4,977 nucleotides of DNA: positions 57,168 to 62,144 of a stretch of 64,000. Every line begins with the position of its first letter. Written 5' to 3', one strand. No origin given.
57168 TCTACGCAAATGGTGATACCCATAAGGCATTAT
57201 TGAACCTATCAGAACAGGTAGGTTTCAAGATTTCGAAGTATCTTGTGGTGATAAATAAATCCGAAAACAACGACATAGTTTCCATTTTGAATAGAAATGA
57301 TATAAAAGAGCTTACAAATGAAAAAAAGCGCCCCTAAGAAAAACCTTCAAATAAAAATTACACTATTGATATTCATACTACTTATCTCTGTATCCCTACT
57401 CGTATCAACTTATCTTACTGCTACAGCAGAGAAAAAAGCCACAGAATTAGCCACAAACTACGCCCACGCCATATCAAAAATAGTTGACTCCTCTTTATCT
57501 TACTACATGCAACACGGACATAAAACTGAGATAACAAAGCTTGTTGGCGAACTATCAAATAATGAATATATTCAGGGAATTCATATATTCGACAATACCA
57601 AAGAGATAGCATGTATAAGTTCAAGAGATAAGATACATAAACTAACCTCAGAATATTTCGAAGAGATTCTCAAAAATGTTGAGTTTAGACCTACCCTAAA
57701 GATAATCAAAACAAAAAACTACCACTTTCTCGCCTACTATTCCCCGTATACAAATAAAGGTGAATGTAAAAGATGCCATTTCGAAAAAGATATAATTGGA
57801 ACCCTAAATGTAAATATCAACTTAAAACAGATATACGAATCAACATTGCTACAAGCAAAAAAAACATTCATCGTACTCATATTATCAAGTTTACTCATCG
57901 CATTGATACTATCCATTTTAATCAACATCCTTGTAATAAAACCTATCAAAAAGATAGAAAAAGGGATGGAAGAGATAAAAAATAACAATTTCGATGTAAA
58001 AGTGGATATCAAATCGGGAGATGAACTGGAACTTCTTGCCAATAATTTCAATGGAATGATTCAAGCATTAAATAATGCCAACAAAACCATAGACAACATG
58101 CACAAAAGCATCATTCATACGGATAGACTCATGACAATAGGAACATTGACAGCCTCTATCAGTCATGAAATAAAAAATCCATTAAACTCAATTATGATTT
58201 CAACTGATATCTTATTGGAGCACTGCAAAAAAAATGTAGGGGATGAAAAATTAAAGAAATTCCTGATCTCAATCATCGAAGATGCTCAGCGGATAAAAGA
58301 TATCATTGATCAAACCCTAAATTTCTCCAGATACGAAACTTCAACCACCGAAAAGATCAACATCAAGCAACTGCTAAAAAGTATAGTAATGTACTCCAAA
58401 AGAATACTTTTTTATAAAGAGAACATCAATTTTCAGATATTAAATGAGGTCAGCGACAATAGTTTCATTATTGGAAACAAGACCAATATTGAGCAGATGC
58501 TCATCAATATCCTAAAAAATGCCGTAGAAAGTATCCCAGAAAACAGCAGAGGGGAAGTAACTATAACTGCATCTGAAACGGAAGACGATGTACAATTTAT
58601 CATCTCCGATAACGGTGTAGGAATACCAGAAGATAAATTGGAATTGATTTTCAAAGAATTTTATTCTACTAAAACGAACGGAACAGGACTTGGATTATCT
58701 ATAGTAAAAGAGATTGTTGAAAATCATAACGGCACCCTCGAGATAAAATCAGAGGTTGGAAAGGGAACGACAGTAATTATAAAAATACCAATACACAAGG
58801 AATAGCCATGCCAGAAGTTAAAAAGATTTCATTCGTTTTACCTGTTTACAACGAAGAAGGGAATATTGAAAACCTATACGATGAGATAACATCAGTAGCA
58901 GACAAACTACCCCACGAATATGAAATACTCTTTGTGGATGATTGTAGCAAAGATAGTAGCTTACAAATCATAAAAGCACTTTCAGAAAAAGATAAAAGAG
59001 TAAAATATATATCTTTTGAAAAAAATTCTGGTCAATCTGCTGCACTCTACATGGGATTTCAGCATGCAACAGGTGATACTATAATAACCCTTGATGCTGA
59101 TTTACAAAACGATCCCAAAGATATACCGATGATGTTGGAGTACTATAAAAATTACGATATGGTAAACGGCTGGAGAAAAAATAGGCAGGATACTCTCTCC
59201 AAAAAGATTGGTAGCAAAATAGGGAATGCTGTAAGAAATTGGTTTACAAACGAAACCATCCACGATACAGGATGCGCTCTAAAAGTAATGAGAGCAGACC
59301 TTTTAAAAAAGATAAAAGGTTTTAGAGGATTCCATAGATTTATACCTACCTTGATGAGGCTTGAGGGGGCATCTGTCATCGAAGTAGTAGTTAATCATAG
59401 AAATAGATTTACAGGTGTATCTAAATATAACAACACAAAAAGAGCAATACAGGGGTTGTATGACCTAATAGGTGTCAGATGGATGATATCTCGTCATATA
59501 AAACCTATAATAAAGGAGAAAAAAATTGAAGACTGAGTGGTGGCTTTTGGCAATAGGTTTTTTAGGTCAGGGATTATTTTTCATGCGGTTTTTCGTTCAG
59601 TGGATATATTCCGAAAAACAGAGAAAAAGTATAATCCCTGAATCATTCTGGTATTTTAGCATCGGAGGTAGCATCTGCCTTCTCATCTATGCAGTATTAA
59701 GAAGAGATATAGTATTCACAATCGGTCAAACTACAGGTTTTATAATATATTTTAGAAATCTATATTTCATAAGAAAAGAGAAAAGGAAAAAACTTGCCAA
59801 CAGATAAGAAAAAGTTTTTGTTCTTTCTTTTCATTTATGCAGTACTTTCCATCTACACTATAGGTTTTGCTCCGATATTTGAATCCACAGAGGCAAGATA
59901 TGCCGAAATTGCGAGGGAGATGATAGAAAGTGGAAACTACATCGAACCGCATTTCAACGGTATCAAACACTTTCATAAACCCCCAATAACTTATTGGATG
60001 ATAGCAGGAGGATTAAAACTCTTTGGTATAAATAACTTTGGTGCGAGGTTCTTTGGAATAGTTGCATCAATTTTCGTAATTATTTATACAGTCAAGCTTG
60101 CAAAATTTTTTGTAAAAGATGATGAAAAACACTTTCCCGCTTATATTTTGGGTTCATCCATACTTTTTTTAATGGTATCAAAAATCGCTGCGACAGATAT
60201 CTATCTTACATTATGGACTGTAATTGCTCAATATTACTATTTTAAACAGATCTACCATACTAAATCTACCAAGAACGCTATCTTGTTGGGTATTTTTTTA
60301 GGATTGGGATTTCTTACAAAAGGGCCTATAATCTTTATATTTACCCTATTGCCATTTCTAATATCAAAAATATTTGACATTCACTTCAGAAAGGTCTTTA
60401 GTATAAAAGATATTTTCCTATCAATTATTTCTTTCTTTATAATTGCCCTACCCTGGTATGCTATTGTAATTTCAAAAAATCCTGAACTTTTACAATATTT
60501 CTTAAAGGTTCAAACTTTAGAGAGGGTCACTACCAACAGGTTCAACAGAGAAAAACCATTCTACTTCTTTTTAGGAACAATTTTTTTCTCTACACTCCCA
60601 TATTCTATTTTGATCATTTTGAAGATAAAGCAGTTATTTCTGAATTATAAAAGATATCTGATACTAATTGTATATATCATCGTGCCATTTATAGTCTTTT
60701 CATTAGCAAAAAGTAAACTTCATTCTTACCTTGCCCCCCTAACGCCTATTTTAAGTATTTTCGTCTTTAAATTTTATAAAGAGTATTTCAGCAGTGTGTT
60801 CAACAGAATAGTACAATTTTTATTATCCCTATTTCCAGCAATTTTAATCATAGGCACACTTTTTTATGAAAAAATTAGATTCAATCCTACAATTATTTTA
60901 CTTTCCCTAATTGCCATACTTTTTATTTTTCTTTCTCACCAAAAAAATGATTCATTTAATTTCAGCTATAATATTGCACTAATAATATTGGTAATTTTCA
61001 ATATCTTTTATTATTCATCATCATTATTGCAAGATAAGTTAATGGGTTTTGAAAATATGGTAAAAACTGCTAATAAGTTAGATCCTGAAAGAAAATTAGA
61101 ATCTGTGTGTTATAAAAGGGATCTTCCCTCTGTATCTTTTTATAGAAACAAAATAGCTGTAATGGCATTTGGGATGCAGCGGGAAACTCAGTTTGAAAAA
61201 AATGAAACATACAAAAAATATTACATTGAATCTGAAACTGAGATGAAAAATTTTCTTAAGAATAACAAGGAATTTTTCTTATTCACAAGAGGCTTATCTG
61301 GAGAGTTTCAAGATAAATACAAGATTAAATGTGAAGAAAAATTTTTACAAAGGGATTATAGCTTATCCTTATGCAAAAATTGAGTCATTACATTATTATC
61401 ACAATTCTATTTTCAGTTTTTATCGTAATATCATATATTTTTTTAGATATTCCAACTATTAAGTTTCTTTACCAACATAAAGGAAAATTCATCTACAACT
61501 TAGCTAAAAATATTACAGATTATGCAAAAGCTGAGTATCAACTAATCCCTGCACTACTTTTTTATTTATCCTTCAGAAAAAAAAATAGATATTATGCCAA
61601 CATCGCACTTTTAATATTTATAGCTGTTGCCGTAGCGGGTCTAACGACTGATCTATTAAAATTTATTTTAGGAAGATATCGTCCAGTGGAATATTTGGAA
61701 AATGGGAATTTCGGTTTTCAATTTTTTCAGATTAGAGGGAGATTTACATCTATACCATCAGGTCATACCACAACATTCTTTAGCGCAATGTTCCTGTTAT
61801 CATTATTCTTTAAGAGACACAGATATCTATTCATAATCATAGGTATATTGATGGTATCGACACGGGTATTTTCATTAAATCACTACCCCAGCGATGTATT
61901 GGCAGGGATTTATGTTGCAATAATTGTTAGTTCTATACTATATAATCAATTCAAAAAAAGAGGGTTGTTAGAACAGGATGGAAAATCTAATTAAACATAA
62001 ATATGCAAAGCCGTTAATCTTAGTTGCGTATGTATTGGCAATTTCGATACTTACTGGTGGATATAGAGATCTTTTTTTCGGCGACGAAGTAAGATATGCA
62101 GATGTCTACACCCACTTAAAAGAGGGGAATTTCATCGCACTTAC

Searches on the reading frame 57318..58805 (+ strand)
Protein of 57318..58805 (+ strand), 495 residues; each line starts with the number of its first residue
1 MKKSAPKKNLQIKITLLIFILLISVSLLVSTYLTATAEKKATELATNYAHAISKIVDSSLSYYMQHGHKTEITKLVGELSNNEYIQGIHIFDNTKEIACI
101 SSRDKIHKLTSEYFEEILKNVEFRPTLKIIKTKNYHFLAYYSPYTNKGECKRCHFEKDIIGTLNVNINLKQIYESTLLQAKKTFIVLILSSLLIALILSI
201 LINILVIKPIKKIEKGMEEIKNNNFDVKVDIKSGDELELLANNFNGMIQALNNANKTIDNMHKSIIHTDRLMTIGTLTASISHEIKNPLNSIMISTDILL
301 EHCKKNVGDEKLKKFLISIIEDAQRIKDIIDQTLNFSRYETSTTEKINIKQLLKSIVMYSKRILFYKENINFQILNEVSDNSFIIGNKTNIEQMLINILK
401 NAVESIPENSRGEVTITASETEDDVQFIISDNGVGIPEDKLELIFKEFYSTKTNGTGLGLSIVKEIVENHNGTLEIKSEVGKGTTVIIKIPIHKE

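Call 34: search_protein_families(library=pfam, proteins=[window:57318-58805:+], max_evalue=0.00001)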
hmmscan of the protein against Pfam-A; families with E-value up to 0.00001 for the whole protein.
window:57318-58805:+ (495 aa): 4 families
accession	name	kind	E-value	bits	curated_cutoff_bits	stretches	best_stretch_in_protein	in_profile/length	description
PF02518.31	HATPase_c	-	1.1e-29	103.5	26.4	1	387-492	2-109/111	Histidine kinase-, DNA gyrase B-, and HSP90-like ATPase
PF00512.31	HisKA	-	8.3e-15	55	26.9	1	275-341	3-65/66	His Kinase A (phospho-acceptor) domain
PF00672.30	HAMP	-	1.9e-11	44.5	25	1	206-252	6-52/53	HAMP domain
PF14501.12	HATPase_c_5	-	3.2e-07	30.7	22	1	389-481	4-93/102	GHKL domain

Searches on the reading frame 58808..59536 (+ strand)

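Call 32: search_protein_families(library=pfam, proteins=[window:58808-59536:+], max_evalue=0.001)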
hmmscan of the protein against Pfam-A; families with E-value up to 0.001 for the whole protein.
window:58808-59536:+ (242 aa): 3 families
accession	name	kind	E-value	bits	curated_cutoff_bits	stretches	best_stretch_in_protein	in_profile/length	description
PF00535.33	Glycos_transf_2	-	3.4e-34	118.6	23.3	1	8-169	1-167/168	Glycosyl transferase family 2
PF10111.15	Glyco_tranf_2_2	-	3.8e-09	36.9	27.3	1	8-102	1-95/276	Glycosyltransferase like family 2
PF13641.12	Glyco_tranf_2_3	-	0.00045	20.7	27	1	7-123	3-123/230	Glycosyltransferase like family 2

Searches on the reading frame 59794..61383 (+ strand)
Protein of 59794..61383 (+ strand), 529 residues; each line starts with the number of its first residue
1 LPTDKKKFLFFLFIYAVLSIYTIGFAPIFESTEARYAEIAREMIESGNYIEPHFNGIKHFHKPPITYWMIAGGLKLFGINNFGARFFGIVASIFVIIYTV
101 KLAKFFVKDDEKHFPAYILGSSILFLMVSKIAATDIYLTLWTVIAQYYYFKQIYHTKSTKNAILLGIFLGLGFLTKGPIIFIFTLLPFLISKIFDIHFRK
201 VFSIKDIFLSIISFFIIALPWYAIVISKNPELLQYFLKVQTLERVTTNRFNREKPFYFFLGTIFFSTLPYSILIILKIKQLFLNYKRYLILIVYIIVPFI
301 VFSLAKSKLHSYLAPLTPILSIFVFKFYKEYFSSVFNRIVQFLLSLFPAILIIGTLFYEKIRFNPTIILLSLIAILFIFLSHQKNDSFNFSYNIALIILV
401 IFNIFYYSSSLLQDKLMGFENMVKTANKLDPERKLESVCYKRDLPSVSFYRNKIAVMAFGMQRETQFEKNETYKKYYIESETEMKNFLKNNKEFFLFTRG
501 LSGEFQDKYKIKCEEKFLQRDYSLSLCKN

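Call 34: search_protein_families(library=pfam, proteins=[window:59794-61383:+], max_evalue=0.00001)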
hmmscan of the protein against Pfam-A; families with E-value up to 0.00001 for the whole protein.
window:59794-61383:+ (529 aa): 2 families
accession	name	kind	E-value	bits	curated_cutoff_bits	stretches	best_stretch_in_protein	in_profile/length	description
PF02366.24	PMT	-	6e-18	65.7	22.7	1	29-226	28-235/245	Dolichyl-phosphate-mannose-protein mannosyltransferase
PF13231.12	PMT_2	-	5.1e-16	59.7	26.1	1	61-221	1-157/160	Dolichyl-phosphate-mannose-protein mannosyltransferase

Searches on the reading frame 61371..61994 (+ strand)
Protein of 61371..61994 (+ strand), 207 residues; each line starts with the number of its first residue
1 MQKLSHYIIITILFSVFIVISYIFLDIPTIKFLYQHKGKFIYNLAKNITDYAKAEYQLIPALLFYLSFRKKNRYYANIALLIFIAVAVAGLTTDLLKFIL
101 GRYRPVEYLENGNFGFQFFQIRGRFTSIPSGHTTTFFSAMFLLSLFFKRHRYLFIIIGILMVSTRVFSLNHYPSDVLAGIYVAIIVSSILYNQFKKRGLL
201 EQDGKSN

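Call 32: search_protein_families(library=pfam, proteins=[window:61371-61994:+], max_evalue=0.001)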
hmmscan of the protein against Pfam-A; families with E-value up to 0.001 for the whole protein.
window:61371-61994:+ (207 aa): 3 families
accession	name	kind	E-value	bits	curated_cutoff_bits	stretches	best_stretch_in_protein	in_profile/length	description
PF01569.27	PAP2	-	5.5e-23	81.6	27.2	1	80-197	3-128/130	PAP2 superfamily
PF14378.12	PAP2_3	-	4.2e-08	33.7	27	1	49-186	35-187/190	PAP2 superfamily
PF14360.12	PAP2_C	-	8e-05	23.6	27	1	128-191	6-72/74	PAP2 superfamily C-terminal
